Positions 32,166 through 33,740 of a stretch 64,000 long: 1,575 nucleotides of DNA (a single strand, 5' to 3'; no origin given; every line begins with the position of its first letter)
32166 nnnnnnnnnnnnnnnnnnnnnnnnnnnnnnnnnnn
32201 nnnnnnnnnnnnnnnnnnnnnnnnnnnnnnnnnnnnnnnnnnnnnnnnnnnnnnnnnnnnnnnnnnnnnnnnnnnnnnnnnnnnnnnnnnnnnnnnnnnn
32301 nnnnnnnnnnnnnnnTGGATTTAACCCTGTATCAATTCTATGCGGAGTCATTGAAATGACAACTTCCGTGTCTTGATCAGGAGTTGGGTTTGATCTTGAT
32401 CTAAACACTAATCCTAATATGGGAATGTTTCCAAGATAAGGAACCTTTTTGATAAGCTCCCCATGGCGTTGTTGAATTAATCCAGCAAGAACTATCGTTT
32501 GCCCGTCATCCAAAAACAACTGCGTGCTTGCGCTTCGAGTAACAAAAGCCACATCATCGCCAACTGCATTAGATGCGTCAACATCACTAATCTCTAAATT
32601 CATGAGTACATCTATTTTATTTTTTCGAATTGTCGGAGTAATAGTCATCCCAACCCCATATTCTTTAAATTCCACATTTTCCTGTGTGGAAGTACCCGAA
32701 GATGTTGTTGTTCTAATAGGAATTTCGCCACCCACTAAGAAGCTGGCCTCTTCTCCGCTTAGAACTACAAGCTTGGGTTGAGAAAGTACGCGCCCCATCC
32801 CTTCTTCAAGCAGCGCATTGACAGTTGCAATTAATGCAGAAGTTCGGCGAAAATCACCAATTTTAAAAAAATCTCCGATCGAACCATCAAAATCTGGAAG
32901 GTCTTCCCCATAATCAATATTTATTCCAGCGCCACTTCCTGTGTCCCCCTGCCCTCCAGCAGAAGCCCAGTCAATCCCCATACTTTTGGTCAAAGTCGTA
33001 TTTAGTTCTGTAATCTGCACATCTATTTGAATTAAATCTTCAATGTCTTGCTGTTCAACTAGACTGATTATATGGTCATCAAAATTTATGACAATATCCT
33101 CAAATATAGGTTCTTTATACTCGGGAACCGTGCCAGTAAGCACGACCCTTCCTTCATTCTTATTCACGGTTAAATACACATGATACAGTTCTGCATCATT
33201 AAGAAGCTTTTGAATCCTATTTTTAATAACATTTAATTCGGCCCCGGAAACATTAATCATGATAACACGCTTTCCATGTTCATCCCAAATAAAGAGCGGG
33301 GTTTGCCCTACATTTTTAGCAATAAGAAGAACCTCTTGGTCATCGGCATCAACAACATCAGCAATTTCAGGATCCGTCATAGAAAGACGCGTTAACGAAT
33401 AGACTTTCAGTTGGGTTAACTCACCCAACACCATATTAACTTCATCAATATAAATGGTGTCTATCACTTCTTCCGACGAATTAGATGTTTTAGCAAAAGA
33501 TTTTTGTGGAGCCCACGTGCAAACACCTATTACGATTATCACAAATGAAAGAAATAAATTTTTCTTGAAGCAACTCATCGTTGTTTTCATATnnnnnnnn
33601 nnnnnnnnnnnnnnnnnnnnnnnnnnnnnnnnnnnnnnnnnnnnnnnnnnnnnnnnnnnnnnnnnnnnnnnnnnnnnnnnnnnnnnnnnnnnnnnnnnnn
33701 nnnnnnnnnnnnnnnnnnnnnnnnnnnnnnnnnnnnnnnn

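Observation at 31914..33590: Tad secretin fused to a C-terminal TonB_C-like domain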

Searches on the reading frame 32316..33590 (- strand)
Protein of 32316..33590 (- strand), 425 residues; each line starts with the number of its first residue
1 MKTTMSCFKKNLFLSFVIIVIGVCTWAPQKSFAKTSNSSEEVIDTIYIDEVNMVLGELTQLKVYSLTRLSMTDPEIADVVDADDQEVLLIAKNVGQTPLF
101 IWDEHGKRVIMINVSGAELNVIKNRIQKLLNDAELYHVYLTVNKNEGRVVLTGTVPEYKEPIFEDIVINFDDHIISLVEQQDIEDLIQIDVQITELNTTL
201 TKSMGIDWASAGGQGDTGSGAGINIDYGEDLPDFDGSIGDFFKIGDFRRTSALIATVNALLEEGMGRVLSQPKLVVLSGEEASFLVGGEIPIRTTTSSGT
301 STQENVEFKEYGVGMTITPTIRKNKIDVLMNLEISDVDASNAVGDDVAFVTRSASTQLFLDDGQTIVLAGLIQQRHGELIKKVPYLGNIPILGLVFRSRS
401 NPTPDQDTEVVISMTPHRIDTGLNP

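Call 25: search_protein_representatives(protein=window:32316-33590:-)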
Query: 425 residues. Proteins with E-value up to 0.001 (for the whole library): 31673; up to 1e-10: 14267; up to 1e-30: 522. The best 150 are listed.
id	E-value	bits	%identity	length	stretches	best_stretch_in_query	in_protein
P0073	7.0e-137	473.0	58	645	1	39-417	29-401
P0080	3.0e-130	451.1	54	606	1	8-417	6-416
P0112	6.1e-130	450.1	54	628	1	10-418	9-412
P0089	2.5e-127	441.5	56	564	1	25-419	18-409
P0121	4.0e-124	431.0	53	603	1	39-418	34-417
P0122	2.0e-123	428.6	53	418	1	44-418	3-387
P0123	8.4e-123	426.6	53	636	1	41-419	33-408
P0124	1.2e-122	426.1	53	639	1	40-418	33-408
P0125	4.0e-120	417.8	51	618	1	9-417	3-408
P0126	2.3e-118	412.0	52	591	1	38-417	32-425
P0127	4.5e-117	407.7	52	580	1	25-417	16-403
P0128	4.8e-117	407.6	50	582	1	22-424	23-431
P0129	4.9e-115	401.0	53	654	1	34-417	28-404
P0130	1.2e-113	396.5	49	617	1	39-417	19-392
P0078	1.3e-113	396.3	51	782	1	40-417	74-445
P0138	1.8e-104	366.2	47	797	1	19-417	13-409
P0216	1.8e-51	191.7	35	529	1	47-417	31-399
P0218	3.6e-51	190.7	36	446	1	53-421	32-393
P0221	3.3e-50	187.6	36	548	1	49-418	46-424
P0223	9.9e-50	186.0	36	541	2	249-419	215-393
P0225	1.8e-49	185.1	36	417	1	51-416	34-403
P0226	4.4e-49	183.9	33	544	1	10-420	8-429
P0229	1.7e-48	181.9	34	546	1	49-417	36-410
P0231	1.0e-47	179.4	34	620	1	5-420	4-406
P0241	1.5e-45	172.2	35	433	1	50-421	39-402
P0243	3.7e-45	170.9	35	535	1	50-422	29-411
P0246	2.2e-44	168.4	34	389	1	51-414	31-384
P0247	3.9e-44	167.5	35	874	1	51-417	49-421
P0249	7.3e-44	166.7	35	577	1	52-417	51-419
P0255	2.5e-42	161.6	35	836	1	65-417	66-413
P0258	1.3e-41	159.3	32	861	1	17-422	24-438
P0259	1.5e-41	159.1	34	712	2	253-421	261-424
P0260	2.5e-41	158.3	30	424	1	44-418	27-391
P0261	3.2e-41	158.0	31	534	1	50-417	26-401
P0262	5.2e-41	157.3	36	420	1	45-419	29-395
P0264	1.2e-40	156.0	35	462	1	51-422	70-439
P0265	1.4e-40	155.9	35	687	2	66-419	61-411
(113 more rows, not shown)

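Call 27: search_protein_families(library=pfam, proteins=[P0231, P0258, P0259, P0265, P0247, P0255, P0138, P0226, P0221], max_evalue=0.001)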
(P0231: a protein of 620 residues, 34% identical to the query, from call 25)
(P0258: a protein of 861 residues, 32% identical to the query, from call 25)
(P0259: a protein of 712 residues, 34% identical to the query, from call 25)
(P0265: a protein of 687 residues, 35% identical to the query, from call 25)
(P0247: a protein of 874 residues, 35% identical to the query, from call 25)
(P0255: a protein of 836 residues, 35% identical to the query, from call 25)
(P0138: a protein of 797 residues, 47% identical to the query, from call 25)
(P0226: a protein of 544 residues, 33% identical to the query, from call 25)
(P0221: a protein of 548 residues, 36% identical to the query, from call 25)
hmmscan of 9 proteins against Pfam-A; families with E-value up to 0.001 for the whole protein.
P0231 (620 aa): 2 families
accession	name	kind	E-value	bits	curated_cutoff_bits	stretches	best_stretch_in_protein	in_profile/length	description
PF00263.26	Secretin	-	5.1e-41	140.5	27.5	1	246-406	2-169/169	Bacterial type II and III secretion system protein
PF13629.12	T2SS-T3SS_pil_N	-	1e-14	54.4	23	1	49-114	3-71/72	Pilus formation protein N terminal region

P0258 (861 aa): 3 families
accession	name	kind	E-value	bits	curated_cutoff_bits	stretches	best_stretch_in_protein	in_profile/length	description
PF00263.26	Secretin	-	7.9e-46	156.2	27.5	1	271-436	1-169/169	Bacterial type II and III secretion system protein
PF13629.12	T2SS-T3SS_pil_N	-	1.3e-15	57.3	23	1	57-124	3-71/72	Pilus formation protein N terminal region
PF04972.22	BON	-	0.00014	22.5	27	1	146-188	27-67/69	BON domain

P0259 (712 aa): 6 families
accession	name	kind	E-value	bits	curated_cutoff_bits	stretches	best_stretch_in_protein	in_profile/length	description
PF00263.26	Secretin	-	1.4e-43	148.8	27.5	1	267-423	1-169/169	Bacterial type II and III secretion system protein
PF08239.17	SH3_3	-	6.2e-16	58.8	27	2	656-708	2-54/54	Bacterial SH3 domain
PF13629.12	T2SS-T3SS_pil_N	-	3e-15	56.1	23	1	45-109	4-70/72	Pilus formation protein N terminal region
PF06347.19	SH3_4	-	4.6e-06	26.8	24.1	0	574-626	5-54/56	Bacterial SH3 domain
PF07653.23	SH3_2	-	5.2e-05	23.3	21.8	0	676-709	21-54/55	Variant SH3 domain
PF18348.7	SH3_16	-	0.00071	19.7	25.8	0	659-704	1-46/49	Bacterial dipeptidyl-peptidase Sh3 domain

P0265 (687 aa): 2 families
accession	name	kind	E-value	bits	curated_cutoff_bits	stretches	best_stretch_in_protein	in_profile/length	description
PF00263.26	Secretin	-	1.7e-43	148.6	27.5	1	248-411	1-168/169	Bacterial type II and III secretion system protein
PF13629.12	T2SS-T3SS_pil_N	-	1.1e-21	76.7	23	1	42-110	2-71/72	Pilus formation protein N terminal region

P0247 (874 aa): 3 families
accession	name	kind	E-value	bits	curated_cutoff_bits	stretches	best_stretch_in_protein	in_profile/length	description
PF00263.26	Secretin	-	9.8e-37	126.6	27.5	1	247-423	1-168/169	Bacterial type II and III secretion system protein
PF03544.19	TonB_C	-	4.8e-13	49.8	24.6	1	796-873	3-79/79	Gram-negative bacterial TonB protein C-terminal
PF13629.12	T2SS-T3SS_pil_N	-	2.8e-12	46.6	23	1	49-112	5-71/72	Pilus formation protein N terminal region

P0255 (836 aa): 4 families
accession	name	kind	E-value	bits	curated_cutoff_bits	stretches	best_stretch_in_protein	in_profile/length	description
PF00263.26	Secretin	-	7e-43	146.6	27.5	1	259-415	2-168/169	Bacterial type II and III secretion system protein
PF13629.12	T2SS-T3SS_pil_N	-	1.1e-19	70.3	23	1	51-116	3-71/72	Pilus formation protein N terminal region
PF03544.19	TonB_C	-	8.2e-14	52.3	24.6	1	599-666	12-78/79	Gram-negative bacterial TonB protein C-terminal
PF13103.11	TonB_2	-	2.2e-11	44.1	22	1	579-659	3-81/85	TonB C terminal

P0138 (797 aa): 4 families
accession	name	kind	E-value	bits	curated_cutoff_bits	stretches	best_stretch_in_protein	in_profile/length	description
PF00263.26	Secretin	-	1.2e-44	152.3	27.5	1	249-412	2-169/169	Bacterial type II and III secretion system protein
PF03544.19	TonB_C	-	2.7e-33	114.7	24.6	2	717-794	3-79/79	Gram-negative bacterial TonB protein C-terminal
PF13103.11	TonB_2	-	4.2e-11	43.2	22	1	704-787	3-84/85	TonB C terminal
PF13629.12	T2SS-T3SS_pil_N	-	3.4e-10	39.9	23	1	60-107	20-67/72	Pilus formation protein N terminal region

P0226 (544 aa): 3 families
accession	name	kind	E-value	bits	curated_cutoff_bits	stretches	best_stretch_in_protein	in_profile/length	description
PF00263.26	Secretin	-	1.2e-37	129.5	27.5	1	254-428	2-168/169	Bacterial type II and III secretion system protein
PF13629.12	T2SS-T3SS_pil_N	-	2.8e-08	33.8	23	1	48-113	3-69/72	Pilus formation protein N terminal region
PF13103.11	TonB_2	-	1.1e-06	29.1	22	1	453-537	2-83/85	TonB C terminal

P0221 (548 aa): 3 families
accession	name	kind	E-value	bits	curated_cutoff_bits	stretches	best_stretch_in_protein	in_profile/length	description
PF00263.26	Secretin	-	1.4e-39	135.8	27.5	1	258-425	1-168/169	Bacterial type II and III secretion system protein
PF13629.12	T2SS-T3SS_pil_N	-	2.5e-10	40.3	23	1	46-109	3-69/72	Pilus formation protein N terminal region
PF13103.11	TonB_2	-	2.2e-05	24.9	22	1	451-529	3-77/85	TonB C terminal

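Call 28: list_cluster_members(proteins=[P0221, P0223, P0229, P0249, P0261, P0247, P0255, P0243, P0216, P0231])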
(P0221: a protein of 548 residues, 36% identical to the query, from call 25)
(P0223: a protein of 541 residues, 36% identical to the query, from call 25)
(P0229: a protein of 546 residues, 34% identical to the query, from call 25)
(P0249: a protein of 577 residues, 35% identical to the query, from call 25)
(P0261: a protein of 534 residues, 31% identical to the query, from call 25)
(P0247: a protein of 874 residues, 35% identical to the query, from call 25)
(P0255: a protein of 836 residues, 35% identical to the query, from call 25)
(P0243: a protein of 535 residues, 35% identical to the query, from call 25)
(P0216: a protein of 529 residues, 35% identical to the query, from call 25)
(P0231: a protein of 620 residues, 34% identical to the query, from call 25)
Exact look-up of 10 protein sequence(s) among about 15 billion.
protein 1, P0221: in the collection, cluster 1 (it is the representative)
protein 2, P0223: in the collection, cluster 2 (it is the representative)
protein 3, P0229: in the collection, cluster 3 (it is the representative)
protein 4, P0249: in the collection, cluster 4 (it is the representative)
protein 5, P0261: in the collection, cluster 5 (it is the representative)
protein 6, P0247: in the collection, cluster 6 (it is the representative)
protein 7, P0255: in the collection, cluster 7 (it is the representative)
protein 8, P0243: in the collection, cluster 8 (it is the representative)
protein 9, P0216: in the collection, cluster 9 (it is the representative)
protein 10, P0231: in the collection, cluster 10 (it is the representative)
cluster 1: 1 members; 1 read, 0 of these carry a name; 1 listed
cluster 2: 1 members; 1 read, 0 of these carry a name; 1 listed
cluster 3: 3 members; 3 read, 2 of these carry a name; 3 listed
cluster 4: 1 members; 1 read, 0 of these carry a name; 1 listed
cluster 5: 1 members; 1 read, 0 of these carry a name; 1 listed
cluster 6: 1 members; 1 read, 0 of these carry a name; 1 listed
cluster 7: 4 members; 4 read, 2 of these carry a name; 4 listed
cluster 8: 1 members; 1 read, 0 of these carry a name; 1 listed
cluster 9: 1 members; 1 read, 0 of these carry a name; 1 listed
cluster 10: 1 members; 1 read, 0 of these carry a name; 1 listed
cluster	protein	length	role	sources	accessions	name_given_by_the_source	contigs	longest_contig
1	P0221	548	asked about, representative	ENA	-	-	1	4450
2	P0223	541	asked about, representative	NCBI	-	-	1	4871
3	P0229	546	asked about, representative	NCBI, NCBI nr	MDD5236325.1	MAG: TonB family protein [Candidatus Omnitrophica bacterium] | TonB family protein [Candidatus Omnitrophota bacterium]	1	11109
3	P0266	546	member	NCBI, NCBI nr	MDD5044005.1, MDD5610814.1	MAG: TonB family protein [Candidatus Omnitrophica bacterium] | TonB family protein [Candidatus Omnitrophota bacterium]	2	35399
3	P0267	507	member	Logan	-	-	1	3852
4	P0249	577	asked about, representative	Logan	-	-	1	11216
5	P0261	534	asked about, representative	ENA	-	-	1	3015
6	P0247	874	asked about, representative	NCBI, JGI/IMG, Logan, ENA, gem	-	-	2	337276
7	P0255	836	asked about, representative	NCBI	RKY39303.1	MAG: hypothetical protein DRP75_02515, partial [Candidatus Omnitrophota bacterium]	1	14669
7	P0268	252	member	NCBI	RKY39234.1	MAG: hypothetical protein DRP75_02645, partial [Candidatus Omnitrophota bacterium]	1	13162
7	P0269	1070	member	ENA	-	-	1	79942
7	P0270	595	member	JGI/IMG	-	-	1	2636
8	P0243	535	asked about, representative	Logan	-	-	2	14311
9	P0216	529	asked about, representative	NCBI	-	-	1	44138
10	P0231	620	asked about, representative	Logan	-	-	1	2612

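Call 45: list_cluster_members(proteins=[P0258, P0259, P0260, P0262, P0264, P0265, P0241, P0225, P0218, P0246])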
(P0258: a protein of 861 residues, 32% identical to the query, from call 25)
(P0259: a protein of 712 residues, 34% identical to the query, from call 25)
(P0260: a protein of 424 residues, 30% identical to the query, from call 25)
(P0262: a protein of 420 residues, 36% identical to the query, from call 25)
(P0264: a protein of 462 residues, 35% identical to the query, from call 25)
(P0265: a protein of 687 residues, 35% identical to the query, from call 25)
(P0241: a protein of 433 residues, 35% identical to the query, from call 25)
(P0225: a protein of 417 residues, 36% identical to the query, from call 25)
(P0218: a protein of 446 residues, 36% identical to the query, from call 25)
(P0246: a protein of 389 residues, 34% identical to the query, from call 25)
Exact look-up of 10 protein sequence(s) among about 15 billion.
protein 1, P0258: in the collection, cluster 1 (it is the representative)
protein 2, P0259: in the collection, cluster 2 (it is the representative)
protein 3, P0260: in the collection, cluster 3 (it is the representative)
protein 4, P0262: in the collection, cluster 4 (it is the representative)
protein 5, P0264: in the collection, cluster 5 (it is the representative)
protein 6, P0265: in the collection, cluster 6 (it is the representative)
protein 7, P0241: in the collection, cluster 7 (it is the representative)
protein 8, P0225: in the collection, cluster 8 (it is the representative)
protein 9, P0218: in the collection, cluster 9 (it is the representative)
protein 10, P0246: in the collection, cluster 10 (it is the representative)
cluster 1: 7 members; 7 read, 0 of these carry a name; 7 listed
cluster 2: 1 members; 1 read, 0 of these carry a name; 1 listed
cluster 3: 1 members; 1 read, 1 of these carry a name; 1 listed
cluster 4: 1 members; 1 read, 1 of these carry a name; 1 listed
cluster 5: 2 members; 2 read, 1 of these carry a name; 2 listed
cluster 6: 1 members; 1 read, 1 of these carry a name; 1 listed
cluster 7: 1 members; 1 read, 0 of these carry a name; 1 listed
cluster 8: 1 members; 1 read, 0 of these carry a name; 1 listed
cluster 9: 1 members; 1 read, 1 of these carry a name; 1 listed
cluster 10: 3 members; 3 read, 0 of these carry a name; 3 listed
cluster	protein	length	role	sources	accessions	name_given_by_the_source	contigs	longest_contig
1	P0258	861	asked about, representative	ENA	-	-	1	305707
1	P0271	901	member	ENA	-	-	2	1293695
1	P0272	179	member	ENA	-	-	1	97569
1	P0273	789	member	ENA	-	-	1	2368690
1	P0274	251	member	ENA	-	-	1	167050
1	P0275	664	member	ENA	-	-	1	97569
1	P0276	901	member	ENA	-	-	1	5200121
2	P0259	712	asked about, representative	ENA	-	-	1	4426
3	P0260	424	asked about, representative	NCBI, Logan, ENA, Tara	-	strand:- start:56280 stop:57554 length:1275 start_codon:yes stop_codon:yes ...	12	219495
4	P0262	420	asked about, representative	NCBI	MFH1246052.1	MAG: pilus assembly protein N-terminal domain-containing protein [Candidatus Omnitrophota ...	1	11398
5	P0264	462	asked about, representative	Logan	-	-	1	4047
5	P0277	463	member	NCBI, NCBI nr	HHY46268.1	MAG TPA: hypothetical protein GX506_03105 [Firmicutes bacterium] | hypothetical protein [Bacillota bacterium]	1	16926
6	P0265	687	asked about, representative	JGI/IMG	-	pilus assembly protein CpaC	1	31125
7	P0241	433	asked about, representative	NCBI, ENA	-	-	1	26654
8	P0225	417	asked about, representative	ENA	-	-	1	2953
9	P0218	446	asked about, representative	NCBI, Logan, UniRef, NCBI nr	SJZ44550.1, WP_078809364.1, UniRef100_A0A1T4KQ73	type II and III secretion system protein family protein [Selenihalanaerobacter shriftii] | Pilus assembly protein CpaC n=1 Tax=Selenihalanaerobacter shriftii TaxID=142842 ... | pilus assembly protein N-terminal domain-containing protein [Selenihalanaerobacter ...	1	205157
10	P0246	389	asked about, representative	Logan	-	-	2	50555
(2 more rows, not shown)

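Call 50: find_encoding_contigs(protein=P0262, flank=8000, max_places=2)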
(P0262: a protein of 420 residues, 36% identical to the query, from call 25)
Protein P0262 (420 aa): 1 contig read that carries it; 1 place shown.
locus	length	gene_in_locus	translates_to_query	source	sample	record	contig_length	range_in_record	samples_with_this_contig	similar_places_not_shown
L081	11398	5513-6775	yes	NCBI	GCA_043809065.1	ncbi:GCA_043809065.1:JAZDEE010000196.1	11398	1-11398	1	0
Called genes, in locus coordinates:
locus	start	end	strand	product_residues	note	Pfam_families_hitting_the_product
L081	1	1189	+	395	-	PF00512:HisKA, PF02518:HATPase_c, PF00990:GGDEF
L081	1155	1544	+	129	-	PF00072:Response_reg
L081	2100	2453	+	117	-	-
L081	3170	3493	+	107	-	-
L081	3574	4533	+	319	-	PF13624:SurA_N_3 (weak), PF13623:SurA_N_2 (weak), PF13145:Rotamase_2, PF13616:Rotamase_3, PF00639:Rotamase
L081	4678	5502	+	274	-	PF08666:SAF, PF16976:RcpC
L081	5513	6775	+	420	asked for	PF13629:T2SS-T3SS_pil_N, PF00263:Secretin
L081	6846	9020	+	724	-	PF01656:CbiA, PF02374:ArsA_ATPase (faint), PF09140:MipZ (weak), PF10609:ParA, PF13614:AAA_31, PF20720:nSTAND3 (faint), PF00437:T2SSE, PF27713:UCP018868 (weak)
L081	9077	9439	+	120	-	PF02643:DUF192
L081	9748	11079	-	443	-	-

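Call 51: find_encoding_contigs(protein=P0259, flank=8000, max_places=2)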
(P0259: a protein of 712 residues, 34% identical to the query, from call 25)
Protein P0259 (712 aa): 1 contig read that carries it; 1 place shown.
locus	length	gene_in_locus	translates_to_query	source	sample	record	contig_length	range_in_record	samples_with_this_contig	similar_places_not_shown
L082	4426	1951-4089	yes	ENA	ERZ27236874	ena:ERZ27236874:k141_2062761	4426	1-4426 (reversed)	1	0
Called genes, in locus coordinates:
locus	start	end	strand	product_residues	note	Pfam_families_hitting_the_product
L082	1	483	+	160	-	?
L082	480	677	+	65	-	-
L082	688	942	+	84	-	-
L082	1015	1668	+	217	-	PF16976:RcpC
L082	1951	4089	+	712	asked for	PF13629:T2SS-T3SS_pil_N, PF00263:Secretin, PF06347:SH3_4 (faint), PF08239:SH3_3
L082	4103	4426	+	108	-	?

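Call 52: find_encoding_contigs(protein=P0258, flank=6000, max_places=1)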
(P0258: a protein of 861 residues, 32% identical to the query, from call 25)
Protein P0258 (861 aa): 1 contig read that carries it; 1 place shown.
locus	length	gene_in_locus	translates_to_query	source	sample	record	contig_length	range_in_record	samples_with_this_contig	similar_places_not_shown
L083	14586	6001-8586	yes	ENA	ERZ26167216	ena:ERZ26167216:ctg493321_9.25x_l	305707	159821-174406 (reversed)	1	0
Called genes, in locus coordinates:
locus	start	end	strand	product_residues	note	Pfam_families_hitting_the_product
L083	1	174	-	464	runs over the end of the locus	PF05598:DUF772, PF01609:DDE_Tnp_1 (weak)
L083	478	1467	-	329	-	-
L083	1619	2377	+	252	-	-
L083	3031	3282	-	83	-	-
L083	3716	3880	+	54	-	-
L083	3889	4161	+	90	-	-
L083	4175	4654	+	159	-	PF01478:Peptidase_A24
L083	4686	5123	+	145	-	PF07811:TadE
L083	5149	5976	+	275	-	PF08666:SAF, PF16976:RcpC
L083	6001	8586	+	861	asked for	PF13629:T2SS-T3SS_pil_N, PF00263:Secretin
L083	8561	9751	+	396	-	PF13400:Tad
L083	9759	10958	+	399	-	PF00072:Response_reg (weak), PF01656:CbiA (weak), PF06564:CBP_BcsQ (faint), PF13614:AAA_31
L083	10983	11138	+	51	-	-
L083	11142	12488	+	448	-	PF00437:T2SSE, PF27713:UCP018868 (faint)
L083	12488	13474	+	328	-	PF00482:T2SSF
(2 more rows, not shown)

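Call 53: find_encoding_contigs(protein=P0265, flank=6000, max_places=1)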
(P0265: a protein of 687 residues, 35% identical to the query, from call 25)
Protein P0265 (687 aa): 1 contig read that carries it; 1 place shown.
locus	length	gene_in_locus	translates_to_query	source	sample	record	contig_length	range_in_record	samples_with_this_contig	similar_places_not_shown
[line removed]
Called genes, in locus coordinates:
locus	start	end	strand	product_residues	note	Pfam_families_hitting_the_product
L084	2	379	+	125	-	?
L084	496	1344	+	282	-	PF08666:SAF (weak), PF16976:RcpC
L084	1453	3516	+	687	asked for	PF13629:T2SS-T3SS_pil_N, PF00263:Secretin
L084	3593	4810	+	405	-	PF00072:Response_reg, PF06564:CBP_BcsQ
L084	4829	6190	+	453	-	PF00437:T2SSE, PF27713:UCP018868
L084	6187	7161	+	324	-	PF00482:T2SSF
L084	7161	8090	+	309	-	PF00482:T2SSF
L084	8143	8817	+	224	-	PF00691:OmpA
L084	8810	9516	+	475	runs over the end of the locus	PF00004:AAA (weak)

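Call 71: find_encoding_contigs(protein=P0218, flank=4000, max_places=1)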
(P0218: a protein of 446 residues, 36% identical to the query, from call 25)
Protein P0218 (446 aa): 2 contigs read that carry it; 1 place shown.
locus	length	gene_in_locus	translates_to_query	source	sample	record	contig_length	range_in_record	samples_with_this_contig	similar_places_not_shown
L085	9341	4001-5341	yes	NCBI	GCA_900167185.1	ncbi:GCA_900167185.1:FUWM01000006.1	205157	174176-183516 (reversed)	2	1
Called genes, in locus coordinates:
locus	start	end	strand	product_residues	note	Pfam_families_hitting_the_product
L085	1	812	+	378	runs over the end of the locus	PF05384:DegS, PF13581:HATPase_c_2 (faint), PF07730:HisKA_3, PF02518:HATPase_c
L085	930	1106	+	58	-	PF04964:Flp_Fap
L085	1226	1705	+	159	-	PF01478:Peptidase_A24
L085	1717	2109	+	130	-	PF07811:TadE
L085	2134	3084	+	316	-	PF13400:Tad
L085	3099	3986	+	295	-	PF08666:SAF (weak), PF16976:RcpC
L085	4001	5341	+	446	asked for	PF13629:T2SS-T3SS_pil_N, PF00263:Secretin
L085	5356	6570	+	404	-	PF00072:Response_reg, PF10609:ParA, PF01656:CbiA, PF13614:AAA_31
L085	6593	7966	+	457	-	PF00437:T2SSE, PF27713:UCP018868 (weak)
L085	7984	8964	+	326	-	PF00482:T2SSF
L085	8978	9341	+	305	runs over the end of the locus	PF00482:T2SSF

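Call 72: find_encoding_contigs(protein=P0260, flank=4000, max_places=1)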
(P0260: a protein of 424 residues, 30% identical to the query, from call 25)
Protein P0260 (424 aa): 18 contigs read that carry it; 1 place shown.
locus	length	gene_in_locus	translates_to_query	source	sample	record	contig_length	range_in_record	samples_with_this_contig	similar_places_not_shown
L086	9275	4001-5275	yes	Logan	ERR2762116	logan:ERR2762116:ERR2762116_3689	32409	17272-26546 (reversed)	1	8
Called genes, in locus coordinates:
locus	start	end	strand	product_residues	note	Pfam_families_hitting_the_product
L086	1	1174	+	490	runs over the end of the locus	PF13400:Tad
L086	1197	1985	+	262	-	-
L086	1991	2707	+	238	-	-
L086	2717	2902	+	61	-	-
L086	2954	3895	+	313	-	PF16976:RcpC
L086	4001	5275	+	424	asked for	PF13629:T2SS-T3SS_pil_N, PF00263:Secretin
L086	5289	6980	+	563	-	PF16697:Yop-YscD_cpl (weak), PF00498:FHA, PF00437:T2SSE, PF27713:UCP018868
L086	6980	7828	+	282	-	PF00482:T2SSF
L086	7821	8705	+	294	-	PF00482:T2SSF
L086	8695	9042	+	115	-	PF02643:DUF192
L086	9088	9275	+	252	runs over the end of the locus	PF07811:TadE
